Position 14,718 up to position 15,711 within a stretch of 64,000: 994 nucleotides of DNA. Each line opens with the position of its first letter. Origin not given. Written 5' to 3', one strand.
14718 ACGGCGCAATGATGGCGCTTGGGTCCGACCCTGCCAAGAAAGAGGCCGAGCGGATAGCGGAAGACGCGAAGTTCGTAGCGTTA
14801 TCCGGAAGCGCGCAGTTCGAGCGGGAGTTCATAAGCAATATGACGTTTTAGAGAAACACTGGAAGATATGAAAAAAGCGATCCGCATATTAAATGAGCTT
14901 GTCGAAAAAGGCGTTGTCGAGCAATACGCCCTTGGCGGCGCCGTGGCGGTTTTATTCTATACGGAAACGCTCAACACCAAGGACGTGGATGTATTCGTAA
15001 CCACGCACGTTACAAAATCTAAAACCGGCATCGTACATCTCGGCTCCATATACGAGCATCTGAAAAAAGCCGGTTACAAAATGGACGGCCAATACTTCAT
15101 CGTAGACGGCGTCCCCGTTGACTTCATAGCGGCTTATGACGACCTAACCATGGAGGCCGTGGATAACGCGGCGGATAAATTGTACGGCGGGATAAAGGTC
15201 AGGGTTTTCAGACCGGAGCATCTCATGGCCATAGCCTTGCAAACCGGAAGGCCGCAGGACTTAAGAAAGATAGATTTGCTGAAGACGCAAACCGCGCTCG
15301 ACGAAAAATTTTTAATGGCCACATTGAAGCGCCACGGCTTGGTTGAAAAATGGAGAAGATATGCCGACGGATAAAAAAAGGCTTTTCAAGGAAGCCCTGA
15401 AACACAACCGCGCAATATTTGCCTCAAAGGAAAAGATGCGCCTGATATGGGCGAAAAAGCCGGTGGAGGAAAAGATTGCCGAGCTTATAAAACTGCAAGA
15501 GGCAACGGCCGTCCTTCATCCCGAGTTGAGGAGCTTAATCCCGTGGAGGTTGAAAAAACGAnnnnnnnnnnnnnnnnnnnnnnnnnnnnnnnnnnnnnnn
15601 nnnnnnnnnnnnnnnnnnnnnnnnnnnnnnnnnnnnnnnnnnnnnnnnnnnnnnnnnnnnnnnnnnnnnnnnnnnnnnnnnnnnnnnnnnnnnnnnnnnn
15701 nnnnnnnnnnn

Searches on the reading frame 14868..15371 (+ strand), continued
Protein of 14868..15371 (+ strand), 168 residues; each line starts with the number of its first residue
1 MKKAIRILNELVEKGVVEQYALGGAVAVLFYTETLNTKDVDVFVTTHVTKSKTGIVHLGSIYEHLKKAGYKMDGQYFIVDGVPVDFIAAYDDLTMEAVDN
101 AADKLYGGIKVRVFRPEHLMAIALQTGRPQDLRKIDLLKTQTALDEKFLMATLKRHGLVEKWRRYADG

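Call 46: fold_search(model_id=the predicted structure, library=pdb)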
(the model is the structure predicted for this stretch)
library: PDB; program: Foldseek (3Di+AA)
matches with E <= 10: 369; with E <= 0.001: 13
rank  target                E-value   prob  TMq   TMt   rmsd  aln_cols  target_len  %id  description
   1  8an5_B                2.1e-07  1.00  0.65  0.60   6.4       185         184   18  MenAT1 toxin-antitoxin complex (rv0078a-rv0078b) from Mycobacterium tuberculosis H37Rv (released 2023-08-02)
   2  8an5_A                2.3e-07  1.00  0.68  0.60   5.5       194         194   21  MenAT1 toxin-antitoxin complex (rv0078a-rv0078b) from Mycobacterium tuberculosis H37Rv (released 2023-08-02)
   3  8an4_B                2.7e-07  1.00  0.65  0.58   6.6       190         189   20  MenT1 toxin (rv0078a) from Mycobacterium tuberculosis H37Rv (released 2023-08-02)
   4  8an4_A                4.0e-07  1.00  0.67  0.58   6.6       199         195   20  MenT1 toxin (rv0078a) from Mycobacterium tuberculosis H37Rv (released 2023-08-02)
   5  8rr5                  6.5e-06  1.00  0.48  0.46  10.3       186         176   19  MenT1 toxin (rv0078a) from Mycobacterium tuberculosis H37Rv, phosphorylated at T39 (released 2024-09-11)
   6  2ewr                  5.2e-05  1.00  0.51  0.55   6.1       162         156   12  Crystal structure of a putative nucleotidyltransferase (tm1012) from Thermotoga maritima at 1.60 A resolution (released 2005-12-06)
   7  5uvd                  5.9e-05  1.00  0.55  0.44   7.3       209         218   18  Crystal structure of an antigenic nucleotidyltransferase-like protein from Paracoccidioides brasiliensis (released 2018-01-31)
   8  5kqj_MODEL_1_A        1.4e-04  1.00  0.52  0.48   7.0       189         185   14  Solution Structure of Antibiotic-Resistance Factor ANT(2'')-Ia Reveals Substrate-Regulated Conformation Dynami (released 2017-07-12)
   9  5cfu                  1.4e-04  1.00  0.51  0.50   6.0       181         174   15  Crystal Structure of ANT(2")-Ia in complex with adenylyl-2"-tobramycin (released 2016-07-20)
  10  2fcl                  3.3e-04  1.00  0.53  0.56   6.2       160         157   12  Crystal structure of a putative nucleotidyltransferase (tm1012) from Thermotoga maritima at 1.35 A resolution (released 2006-03-14)
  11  4fo1_A                3.9e-04  1.00  0.49  0.51   5.2       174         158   16  Crystal structure of lincosamide antibiotic adenylyltransferase LnuA, apo (released 2012-07-04)
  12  5cfs                  5.4e-04  1.00  0.50  0.48   6.0       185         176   12  Crystal Structure of ANT(2")-Ia in complex with AMPCPP and tobramycin (released 2016-03-16)
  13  4wse_B                7.9e-04  1.00  0.42  0.18   6.1       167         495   15  Crystal structure of the Mimivirus polyadenylate synthase (released 2015-04-01)
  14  4wqk                  1.2e-03  1.00  0.56  0.55   5.2       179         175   13  Crystal structure of aminoglycoside nucleotidylyltransferase ANT(2")-Ia, apo form (released 2014-11-12)
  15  3owg_A                1.6e-03  0.90  0.32  0.15  10.1       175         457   14  Crystal structure of vaccinia virus Polyadenylate polymerase(vp55) (released 2011-09-21)
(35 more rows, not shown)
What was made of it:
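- On MenT / AbiEii (DUF1814, PF08843) NTase toxins: The Foldseek PDB top five hits are all MenT1, E 2e-7 to 6.5e-6 (call 46).
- Foldseek top five hits, E 2e-7, TM 0.65-0.68 (call 46). The closest structure is a bona fide toxin (call 46). Foldseek finds ANT(2'')-Ia and LnuA at E 1e-4 to 5e-4, TM about 0.5 (call 46).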

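Call 51: search_protein_families(library=pfam, proteins=[L099:3133-4011:+, L099:4025-5077:+, L099:921-2039:-, L107:758-2395:-, L106:4533-4781:-, L106:5266-5838:-, L106:6926-7504:+, L097:5220-5600:-, L097:5854-6651:-, L106:4064-4384:-], max_evalue=0.01)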
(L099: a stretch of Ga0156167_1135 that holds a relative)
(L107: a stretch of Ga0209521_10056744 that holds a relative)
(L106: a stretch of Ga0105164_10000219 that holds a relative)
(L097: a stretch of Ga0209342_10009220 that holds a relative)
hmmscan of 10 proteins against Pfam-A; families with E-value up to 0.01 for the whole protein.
L099:3133-4011:+ (293 aa): 0 families

L099:4025-5077:+ (351 aa): 5 families
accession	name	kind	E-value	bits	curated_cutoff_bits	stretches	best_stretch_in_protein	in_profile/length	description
PF01555.25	N6_N4_Mtase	-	5.3e-42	144.7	26.7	1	78-292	1-220/221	DNA methylase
PF01170.24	UPF0020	-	2.7e-05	24.4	22.3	0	230-316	4-116/197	RMKL-like, methyltransferase domain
PF13649.12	Methyltransf_25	-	0.00033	21.7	27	0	257-316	1-59/97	Methyltransferase domain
PF02086.21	MethyltransfD12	-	0.00043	20.5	22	1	253-334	20-102/253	D12 class N6 adenine-specific DNA methyltransferase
PF08241.18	Methyltransf_11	-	0.0093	17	21.2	0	107-124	77-94/95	Methyltransferase domain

L099:921-2039:- (373 aa): 2 families
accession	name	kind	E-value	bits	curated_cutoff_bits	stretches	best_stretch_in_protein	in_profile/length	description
PF04055.27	Radical_SAM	-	6.1e-08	33.5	29.5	1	57-225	3-162/166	Radical SAM superfamily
PF12836.13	HHH_3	-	0.0059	17.1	27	0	317-357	6-51/65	Helix-hairpin-helix motif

L107:758-2395:- (546 aa): 1 family
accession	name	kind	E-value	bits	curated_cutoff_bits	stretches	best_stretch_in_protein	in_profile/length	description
PF01609.27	DDE_Tnp_1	-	1.8e-13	51.1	23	1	207-477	26-199/200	Transposase DDE domain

L106:4533-4781:- (83 aa): 2 families
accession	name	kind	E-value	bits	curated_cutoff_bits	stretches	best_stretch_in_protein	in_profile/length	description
PF05016.21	ParE_toxin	-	3.9e-13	50.2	23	1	6-82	3-89/89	ParE toxin of type II toxin-antitoxin system, parDE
PF06769.20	YoeB_toxin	-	0.0026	18.2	27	1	6-74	1-75/80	YoeB-like toxin of bacterial type II toxin-antitoxin system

L106:5266-5838:- (191 aa): 2 families
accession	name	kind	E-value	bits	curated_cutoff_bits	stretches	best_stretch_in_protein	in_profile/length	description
PF03358.20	FMN_red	-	1.1e-22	80.7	24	1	1-147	1-132/152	NADPH-dependent FMN reductase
PF02525.22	Flavodoxin_2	-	5.4e-10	39.7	27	1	1-176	1-179/198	Flavodoxin-like fold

L106:6926-7504:+ (193 aa): 0 families

L097:5220-5600:- (127 aa): 10 families
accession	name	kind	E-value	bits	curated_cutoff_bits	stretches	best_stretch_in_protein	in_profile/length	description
PF03704.23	BTAD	-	1.7e-25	90.5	22.1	1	2-125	23-146/146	Bacterial transcriptional activator domain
PF13428.12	TPR_14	-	2.2e-06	28.2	23.5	1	46-81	6-41/44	Tetratricopeptide repeat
PF13176.12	TPR_7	-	3.9e-06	27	27.9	0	43-71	1-31/36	Tetratricopeptide repeat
PF00515.34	TPR_1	-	3.9e-05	23.7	27.8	1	43-71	3-31/34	Tetratricopeptide repeat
PF07719.23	TPR_2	-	4e-05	23.8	27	1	43-71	3-31/34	Tetratricopeptide repeat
PF13424.12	TPR_12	-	0.00039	21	30.1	0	43-98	4-68/77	Tetratricopeptide repeat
PF13181.12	TPR_8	-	0.0009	19.7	25.7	0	46-71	6-31/34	Tetratricopeptide repeat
PF20308.4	TPR-S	-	0.0026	18.8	27.6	0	57-103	2-46/102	Tetratricopeptide Repeats-Sensor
PF13174.12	TPR_6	-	0.0032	18.5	26.3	0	80-102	5-27/33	Tetratricopeptide repeat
PF04212.24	MIT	-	0.0069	16.9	30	0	49-69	12-32/66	MIT (microtubule interacting and transport) domain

L097:5854-6651:- (266 aa): 1 family
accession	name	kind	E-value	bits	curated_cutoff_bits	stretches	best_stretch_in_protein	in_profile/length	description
PF02548.21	Pantoate_transf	-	5.4e-113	377.1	28.7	1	3-260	1-258/259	Ketopantoate hydroxymethyltransferase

L106:4064-4384:- (107 aa): 1 family
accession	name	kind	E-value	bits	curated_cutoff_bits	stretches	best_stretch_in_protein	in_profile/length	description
PF14076.12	DUF4258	-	2.2e-21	76.4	25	1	27-90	9-71/71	Domain of unknown function (DUF4258)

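Call 64: search_protein_families(library=pfam, proteins=[window:14868-15371:+, P0030, P0036, P0024], max_evalue=10)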
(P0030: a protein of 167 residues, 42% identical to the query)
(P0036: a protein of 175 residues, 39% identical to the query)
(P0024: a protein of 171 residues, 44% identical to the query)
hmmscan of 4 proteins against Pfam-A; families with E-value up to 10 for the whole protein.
window:14868-15371:+ (168 aa): 2 families
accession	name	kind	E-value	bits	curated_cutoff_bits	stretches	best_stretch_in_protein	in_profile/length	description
PF09970.15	DUF2204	-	2.5e-08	34.2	20.3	1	3-140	4-146/181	Nucleotidyl transferase of unknown function (DUF2204)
PF09339.16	HTH_IclR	-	0.025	14.8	22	1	4-19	35-50/52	IclR helix-turn-helix domain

P0030 (167 aa): 2 families
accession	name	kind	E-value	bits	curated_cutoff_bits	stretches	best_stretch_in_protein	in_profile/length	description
PF19955.5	EAD1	-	0.041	14.8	24.2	1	126-163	18-54/90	Effector-associated domain 1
PF08843.17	AbiEii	-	0.19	12.1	22.5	1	14-45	9-42/238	Nucleotidyl transferase AbiEii toxin, Type IV TA system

P0036 (175 aa): 1 family
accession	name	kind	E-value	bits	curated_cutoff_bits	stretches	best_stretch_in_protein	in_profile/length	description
PF09970.15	DUF2204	-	0.14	12.2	20.3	1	6-48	5-46/181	Nucleotidyl transferase of unknown function (DUF2204)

P0024 (171 aa): 2 families
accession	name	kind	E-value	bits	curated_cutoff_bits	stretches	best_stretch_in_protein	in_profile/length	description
PF09970.15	DUF2204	-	4.7e-05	23.5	20.3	2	89-143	101-155/181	Nucleotidyl transferase of unknown function (DUF2204)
PF11720.13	Inhibitor_I78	-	0.13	12.7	23.6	1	94-118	20-44/65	Peptidase inhibitor I78 family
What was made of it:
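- By Pfam the NTase is DUF2204, not AbiEii/DUF1814, the family of MenT1 (call 64).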

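Call 73: search_dna_similar(query=window:14868-15371:+, collection=plasmids, mode=protein, max_evalue=0.001, max_rows=15)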
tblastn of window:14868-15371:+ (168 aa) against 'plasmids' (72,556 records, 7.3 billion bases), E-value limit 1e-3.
Records with a match: 1; places in all: 1; records where one place covers at least 80% of the query: 1.
Best place of each record, by identity: <60% 1.
By first word of the organism name: Methylovirgula 1.
By predicted mobility (MOB-suite, as given by PLSDB): non-mobilizable 1.
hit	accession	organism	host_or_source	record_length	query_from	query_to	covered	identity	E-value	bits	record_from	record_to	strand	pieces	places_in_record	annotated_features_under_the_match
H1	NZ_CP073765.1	Methylovirgula sp. HY1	soil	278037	1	162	96%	31.4%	6e-20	92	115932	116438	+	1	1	hypothetical protein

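Call 74: search_dna_similar(query=window:14868-15371:+, collection=phages, mode=protein, max_evalue=0.001, max_rows=10)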
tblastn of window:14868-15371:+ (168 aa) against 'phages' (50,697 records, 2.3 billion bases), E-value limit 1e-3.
No match.

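Call 75: get_annotated_region(hit=H1, flank=4000)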
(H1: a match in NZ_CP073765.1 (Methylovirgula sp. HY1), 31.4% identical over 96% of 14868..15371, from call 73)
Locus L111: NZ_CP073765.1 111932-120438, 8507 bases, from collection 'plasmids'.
description: Methylovirgula sp. HY1 plasmid pHY1, complete sequence
organism: Methylovirgula sp. HY1 (NCBI taxid 2822761)
taxonomy: Bacteria; Pseudomonadota; Alphaproteobacteria; Hyphomicrobiales; Beijerinckiaceae; Methylovirgula; Methylovirgula sp. HY1
host: -; source: soil; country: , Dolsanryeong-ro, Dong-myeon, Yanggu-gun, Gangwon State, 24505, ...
typing (MOB-suite, as given by PLSDB): non-mobilizable
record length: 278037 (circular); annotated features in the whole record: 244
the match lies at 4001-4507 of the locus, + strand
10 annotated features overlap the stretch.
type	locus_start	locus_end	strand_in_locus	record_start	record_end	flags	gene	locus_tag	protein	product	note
CDS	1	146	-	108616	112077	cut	-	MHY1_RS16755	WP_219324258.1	hybrid sensor histidine kinase/response regulator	-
CDS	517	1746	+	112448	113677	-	-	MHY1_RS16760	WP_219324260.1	formamidase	-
CDS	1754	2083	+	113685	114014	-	-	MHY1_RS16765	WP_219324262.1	FmdB family zinc ribbon protein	-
CDS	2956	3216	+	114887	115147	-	-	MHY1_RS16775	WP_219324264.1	CopG family ribbon-helix-helix protein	-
CDS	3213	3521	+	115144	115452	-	-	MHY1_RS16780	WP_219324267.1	type II toxin-antitoxin system RelE/ParE family toxin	GO:0030541 - plasmid partitioning [Evidence IEA]; GO:0051290 - protein heterotetramerization [Evidence IEA]; GO:0009432 ...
CDS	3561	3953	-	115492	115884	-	-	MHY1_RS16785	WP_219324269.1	hypothetical protein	-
CDS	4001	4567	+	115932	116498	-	-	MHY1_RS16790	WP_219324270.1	hypothetical protein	-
CDS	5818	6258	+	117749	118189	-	-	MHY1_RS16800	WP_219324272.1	hypothetical protein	-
CDS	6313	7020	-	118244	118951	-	-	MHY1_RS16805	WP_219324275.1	cyclic nucleotide-binding domain-containing protein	-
CDS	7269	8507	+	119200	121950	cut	-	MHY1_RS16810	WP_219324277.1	MFS transporter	-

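Call 76: search_protein_representatives(alignment_id=A2)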
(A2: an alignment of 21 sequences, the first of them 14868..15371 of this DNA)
Query: 21 sequences, 167 profile positions. Proteins with E-value up to 0.001 (for the whole library): 3010; up to 1e-10: 1522; up to 1e-30: 372. The best 150 are listed.
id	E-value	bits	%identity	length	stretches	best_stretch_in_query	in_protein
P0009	2.7e-75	268.2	-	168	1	1-166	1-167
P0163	4.4e-63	228.4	-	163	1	1-159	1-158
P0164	2.5e-62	226.0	-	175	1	1-167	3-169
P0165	2.0e-59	216.5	-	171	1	1-166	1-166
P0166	5.3e-58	211.9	-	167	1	1-166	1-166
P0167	1.8e-57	210.1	-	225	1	1-164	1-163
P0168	4.2e-57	208.9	-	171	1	1-165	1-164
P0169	3.3e-56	206.0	-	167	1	2-166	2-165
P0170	3.7e-56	205.9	-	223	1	2-166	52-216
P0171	6.3e-56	205.1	-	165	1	2-165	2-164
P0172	6.9e-56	205.0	-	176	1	1-165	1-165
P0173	8.0e-56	204.8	-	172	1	1-165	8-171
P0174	6.8e-55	201.8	-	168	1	1-165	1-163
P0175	6.8e-55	201.8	-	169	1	1-166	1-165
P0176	1.4e-54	200.8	-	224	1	2-167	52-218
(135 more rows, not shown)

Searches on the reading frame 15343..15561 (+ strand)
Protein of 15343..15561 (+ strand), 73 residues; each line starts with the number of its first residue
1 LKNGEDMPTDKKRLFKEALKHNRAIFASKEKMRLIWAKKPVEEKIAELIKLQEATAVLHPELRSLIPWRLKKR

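Call 3: search_protein_families(library=pfam, proteins=[window:15343-15561:+], max_evalue=1)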
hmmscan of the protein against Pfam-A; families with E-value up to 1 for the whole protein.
window:15343-15561:+ (73 aa): 1 family
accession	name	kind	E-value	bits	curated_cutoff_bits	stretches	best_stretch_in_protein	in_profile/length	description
PF12754.13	Get5_N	-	0.071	13.8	29.1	1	12-51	91-131/151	Get5, N-terminal domain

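Call 4: search_protein_families(library=ncbifam, proteins=[window:15343-15561:+], max_evalue=1)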
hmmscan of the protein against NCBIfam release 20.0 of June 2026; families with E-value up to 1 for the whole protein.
window:15343-15561:+ (73 aa): 0 families

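Call 6: search_protein_families(library=padloc, proteins=[window:15343-15561:+], max_evalue=1)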
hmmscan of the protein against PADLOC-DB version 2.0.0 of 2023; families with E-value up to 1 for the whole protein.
window:15343-15561:+ (73 aa): 0 families

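Call 7: search_protein_families(library=phrogs, proteins=[window:15343-15561:+], max_evalue=1)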
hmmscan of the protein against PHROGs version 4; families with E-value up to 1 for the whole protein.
window:15343-15561:+ (73 aa): 1 family
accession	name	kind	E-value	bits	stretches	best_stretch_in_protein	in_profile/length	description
phrog_35949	-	unknown function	0.31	12.1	1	17-36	25-44/66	-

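Call 16: search_solved_structures(query=A1, max_evalue=10, show_alignments=2)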
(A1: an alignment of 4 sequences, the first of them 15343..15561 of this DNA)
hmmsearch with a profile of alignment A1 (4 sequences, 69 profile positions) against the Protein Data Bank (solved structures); distinct sequences matched with E-value up to 10: 9.
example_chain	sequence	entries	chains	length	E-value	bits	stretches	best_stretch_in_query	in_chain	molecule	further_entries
9hcg_s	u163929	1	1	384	0.43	13.9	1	32-58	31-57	Large ribosomal subunit protein mL65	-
9e9c_s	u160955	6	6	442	0.53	13.6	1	32-58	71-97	Large ribosomal subunit protein mL65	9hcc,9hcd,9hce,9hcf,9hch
1u2m_A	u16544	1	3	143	0.8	13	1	1-54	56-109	Histone-like protein HLP-1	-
6gaw_Bw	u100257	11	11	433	0.87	12.9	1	32-57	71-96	mL65 | mL65, MRPS30 | 39S ribosomal protein S30, mitochondrial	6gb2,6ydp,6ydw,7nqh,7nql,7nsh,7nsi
4v1a_w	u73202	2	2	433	0.87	12.9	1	32-57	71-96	MITORIBOSOMAL PROTEIN ML65, MRPS30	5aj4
2fyz_A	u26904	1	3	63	0.89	12.9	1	11-48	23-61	Fusion glycoprotein F0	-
1sg2_A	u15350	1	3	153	0.94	12.8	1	1-54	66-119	Seventeen Kilodalton Protein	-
6t3i_A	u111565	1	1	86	0.95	12.8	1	13-44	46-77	Hepatoma-derived growth factor-related protein 2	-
2l9b_A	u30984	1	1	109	1.1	12.5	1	31-57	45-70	mRNA 3'-end-processing protein RNA15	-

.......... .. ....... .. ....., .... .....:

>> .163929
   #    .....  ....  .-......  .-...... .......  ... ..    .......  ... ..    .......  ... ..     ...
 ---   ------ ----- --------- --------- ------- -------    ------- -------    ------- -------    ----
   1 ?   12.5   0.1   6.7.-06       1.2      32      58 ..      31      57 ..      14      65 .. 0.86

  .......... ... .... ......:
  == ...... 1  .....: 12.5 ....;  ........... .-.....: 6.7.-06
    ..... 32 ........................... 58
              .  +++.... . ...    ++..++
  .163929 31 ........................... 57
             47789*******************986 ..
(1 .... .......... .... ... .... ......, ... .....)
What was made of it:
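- On MenA1-type antitoxin: The profile search against PDB does not list 8an5 MenA1 at E<=10 (call 16).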

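Call 17: find_homologous_proteins(query=window:15361-15561:+, max_evalue=0.01)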
Query window:15361-15561:+ (67 aa): 4 proteins with E <= 0.01 among 6 candidates.
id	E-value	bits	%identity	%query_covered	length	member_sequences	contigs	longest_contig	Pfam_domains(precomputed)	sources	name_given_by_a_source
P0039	2.1e-34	133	100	100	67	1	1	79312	-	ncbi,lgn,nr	ncbi:MAG: hypothetical protein HY886_00980 [Deltaproteobacteria bacterium]|nr:hypothetical protein [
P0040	4.8e-24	101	80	96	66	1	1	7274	-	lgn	-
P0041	2.0e-22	96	84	82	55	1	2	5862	-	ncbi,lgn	-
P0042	2.2e-18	83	68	94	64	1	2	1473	-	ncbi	-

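Call 45: predict_structure(alignment_id=A6)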
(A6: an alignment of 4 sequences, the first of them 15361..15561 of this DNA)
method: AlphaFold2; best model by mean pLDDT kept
length: 67 residues; sequences in the alignment: 4
mean_pLDDT: 81.1   pTM: 0.45
mean pLDDT of the five models: 81.1, 77.7, 77.2, 72.2, 72.2
residues with pLDDT >= 90: 4; 70-90: 52; 50-70: 9; < 50: 2
segments of 3 or more residues with pLDDT < 50: none
pLDDT, mean of each block of 10 residues (from residue 1): 76 87 88 90 86 78 55
secondary structure, 60 per line:
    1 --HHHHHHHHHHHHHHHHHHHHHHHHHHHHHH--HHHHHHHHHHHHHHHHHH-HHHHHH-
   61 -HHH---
elements in order: H3-32 H35-52 H54-59
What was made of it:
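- On MNT-HEPN modules: The protein is 67 aa with two main helices (call 45).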

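Call 49: fold_search(model_id=the predicted structure, library=pdb)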
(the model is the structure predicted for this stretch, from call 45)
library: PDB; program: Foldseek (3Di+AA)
matches with E <= 10: 0; with E <= 0.001: 0
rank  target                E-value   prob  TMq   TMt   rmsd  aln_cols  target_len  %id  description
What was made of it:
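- On MenA1-type antitoxin: Foldseek with the small-protein model returns nothing (call 49).
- The partner has no detectable similarity to MenA1 (calls 16, 49).
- Tried and rejected: The small-protein model returned nothing from Foldseek against PDB (call 49), and its profile search gave only chance-level hits (call 16).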
